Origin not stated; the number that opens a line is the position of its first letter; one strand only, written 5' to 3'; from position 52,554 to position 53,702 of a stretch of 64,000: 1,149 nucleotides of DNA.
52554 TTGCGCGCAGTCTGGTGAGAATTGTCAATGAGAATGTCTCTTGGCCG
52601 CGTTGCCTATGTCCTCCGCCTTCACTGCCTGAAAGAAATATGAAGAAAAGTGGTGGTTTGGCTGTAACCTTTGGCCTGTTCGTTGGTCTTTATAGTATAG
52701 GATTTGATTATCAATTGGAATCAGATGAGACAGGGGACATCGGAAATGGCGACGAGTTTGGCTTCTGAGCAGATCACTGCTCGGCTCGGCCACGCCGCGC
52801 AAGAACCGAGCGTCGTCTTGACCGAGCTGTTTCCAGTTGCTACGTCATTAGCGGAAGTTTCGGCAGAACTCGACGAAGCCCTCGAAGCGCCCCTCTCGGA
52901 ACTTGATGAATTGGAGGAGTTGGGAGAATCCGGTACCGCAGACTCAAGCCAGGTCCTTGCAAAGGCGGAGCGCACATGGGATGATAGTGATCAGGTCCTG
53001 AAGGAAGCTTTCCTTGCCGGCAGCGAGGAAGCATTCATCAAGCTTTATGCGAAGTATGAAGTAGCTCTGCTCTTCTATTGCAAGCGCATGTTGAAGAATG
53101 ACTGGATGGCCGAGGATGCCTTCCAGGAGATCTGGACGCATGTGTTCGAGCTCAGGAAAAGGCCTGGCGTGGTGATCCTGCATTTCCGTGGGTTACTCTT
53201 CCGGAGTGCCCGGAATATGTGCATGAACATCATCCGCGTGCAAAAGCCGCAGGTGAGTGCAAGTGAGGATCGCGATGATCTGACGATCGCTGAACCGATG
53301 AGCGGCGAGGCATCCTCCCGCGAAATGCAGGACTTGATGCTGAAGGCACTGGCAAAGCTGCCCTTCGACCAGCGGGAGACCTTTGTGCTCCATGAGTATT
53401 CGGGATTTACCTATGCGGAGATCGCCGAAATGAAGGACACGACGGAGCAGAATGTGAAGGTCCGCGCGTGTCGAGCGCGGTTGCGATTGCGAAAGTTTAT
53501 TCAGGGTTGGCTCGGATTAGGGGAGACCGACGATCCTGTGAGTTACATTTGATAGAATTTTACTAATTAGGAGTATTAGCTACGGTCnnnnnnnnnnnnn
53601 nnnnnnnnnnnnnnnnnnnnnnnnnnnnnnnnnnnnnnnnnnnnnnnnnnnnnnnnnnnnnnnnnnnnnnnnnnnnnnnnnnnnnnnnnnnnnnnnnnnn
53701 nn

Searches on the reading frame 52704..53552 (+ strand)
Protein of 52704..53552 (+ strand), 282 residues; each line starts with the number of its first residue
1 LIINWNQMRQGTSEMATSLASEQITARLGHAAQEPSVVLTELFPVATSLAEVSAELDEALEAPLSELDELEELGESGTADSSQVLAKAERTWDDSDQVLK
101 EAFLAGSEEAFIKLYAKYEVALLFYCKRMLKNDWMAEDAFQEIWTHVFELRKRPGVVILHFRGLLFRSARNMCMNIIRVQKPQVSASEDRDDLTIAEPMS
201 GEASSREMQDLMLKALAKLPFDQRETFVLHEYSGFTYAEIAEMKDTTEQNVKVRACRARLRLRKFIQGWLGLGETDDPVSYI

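Call 27: search_protein_families(library=pfam, proteins=[window:52704-53552:+], max_evalue=0.001)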
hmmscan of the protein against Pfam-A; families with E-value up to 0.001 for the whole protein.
window:52704-53552:+ (282 aa): 3 families
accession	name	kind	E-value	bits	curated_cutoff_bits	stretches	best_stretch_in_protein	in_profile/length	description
PF08281.18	Sigma70_r4_2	-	2.5e-15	56.3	25.7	1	211-262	3-54/54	Sigma-70, region 4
PF04545.22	Sigma70_r4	-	1.5e-07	31.2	24.1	1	215-264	1-50/50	Sigma-70, region 4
PF04542.20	Sigma70_r2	-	3e-06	27.4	24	1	114-180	1-68/71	Sigma-70 region 2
